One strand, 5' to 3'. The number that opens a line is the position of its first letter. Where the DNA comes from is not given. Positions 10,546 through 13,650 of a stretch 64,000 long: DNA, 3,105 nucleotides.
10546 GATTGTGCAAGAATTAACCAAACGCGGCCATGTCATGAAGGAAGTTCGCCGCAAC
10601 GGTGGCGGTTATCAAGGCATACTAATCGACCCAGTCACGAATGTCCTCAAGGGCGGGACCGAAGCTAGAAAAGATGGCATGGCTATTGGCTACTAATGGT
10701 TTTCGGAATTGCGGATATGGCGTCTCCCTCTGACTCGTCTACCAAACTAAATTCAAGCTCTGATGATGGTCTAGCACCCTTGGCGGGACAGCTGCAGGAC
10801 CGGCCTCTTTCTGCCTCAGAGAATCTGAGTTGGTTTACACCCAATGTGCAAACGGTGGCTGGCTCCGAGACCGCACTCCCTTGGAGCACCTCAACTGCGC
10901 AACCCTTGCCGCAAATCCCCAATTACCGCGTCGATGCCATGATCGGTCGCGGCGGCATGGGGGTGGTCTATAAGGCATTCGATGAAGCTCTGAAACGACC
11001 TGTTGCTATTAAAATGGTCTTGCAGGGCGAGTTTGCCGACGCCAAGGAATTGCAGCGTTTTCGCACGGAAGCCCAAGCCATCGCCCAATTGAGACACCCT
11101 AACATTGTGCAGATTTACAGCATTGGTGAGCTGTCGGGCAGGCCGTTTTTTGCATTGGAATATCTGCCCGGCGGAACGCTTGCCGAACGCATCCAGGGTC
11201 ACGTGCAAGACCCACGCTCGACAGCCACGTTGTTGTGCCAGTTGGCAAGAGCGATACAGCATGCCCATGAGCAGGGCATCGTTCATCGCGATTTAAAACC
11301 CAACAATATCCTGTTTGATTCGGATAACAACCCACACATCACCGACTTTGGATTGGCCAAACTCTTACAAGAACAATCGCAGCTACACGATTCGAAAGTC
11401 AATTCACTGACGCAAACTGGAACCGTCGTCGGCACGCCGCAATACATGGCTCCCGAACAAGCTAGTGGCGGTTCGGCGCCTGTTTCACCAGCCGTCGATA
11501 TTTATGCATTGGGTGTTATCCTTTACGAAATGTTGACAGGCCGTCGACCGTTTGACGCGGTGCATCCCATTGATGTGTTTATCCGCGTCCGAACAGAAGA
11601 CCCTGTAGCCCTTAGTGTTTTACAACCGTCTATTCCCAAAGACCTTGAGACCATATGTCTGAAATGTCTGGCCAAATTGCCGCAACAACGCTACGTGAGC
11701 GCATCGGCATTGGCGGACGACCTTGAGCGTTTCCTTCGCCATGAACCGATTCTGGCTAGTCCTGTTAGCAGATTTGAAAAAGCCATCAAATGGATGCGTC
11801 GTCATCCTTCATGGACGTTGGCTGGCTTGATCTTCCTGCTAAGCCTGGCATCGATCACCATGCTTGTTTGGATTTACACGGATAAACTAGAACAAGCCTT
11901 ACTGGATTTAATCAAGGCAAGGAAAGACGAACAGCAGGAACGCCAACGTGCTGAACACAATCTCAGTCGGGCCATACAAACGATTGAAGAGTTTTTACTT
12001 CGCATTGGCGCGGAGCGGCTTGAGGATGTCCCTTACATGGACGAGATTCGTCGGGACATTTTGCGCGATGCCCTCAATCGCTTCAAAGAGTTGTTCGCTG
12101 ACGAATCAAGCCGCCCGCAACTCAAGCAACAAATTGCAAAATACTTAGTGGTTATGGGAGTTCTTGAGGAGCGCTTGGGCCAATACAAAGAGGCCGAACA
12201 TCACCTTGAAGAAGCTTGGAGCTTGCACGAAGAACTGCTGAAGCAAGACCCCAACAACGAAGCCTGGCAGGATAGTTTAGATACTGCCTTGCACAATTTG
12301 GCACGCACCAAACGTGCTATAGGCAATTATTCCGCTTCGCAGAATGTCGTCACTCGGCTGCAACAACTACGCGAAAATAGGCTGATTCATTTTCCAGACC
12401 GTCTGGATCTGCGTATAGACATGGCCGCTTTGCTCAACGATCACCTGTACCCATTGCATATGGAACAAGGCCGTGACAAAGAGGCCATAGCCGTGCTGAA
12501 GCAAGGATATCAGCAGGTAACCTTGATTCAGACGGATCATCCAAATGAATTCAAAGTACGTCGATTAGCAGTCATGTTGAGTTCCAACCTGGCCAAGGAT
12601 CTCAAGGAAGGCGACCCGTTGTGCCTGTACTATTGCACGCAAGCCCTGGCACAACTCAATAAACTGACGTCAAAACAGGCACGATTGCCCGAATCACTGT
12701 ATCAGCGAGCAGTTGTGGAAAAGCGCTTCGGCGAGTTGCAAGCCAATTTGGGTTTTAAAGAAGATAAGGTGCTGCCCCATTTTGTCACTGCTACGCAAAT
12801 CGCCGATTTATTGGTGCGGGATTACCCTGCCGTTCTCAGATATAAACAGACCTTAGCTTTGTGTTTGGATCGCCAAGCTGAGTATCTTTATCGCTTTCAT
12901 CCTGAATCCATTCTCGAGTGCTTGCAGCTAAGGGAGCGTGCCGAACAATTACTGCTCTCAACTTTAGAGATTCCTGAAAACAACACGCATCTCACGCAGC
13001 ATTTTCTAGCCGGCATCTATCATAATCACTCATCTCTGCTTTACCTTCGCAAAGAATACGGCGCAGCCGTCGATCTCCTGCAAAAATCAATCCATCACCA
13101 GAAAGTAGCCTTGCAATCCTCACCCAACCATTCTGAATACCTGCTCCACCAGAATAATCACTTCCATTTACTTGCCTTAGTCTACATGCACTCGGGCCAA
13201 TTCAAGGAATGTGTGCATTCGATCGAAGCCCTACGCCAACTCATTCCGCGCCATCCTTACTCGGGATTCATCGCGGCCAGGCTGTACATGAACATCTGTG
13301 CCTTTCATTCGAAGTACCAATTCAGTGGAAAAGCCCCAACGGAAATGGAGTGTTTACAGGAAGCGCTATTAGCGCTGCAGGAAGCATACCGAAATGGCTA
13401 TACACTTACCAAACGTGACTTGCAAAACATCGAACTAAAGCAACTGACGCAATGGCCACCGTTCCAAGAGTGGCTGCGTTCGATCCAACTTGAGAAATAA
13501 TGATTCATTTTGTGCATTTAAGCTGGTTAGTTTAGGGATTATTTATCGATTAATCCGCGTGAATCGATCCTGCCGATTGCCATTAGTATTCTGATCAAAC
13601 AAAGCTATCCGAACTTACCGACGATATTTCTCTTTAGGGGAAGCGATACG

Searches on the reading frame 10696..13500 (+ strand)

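Call 21: search_protein_families(library=pfam, proteins=[window:10696-13500:+], max_evalue=0.00001)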
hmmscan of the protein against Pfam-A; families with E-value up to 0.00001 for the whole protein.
window:10696-13500:+ (934 aa): 5 families
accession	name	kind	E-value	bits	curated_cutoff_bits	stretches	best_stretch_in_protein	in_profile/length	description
PF00069.31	Pkinase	-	3.2e-56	191.1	31.7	1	77-340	1-259/263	Protein kinase domain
PF07714.23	PK_Tyr_Ser-Thr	-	6.8e-36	124.3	23.1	1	80-333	4-249/258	Protein tyrosine and serine/threonine kinase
PF01636.29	APH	-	6.9e-07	29.7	23.2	0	179-222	154-198/239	Phosphotransferase enzyme family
PF03109.22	ABC1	-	1.4e-06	28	22.9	1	115-229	113-222/244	ABC1 atypical kinase-like domain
PF13374.12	TPR_10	-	8.8e-06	26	27.5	0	486-518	7-39/42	Tetratricopeptide repeat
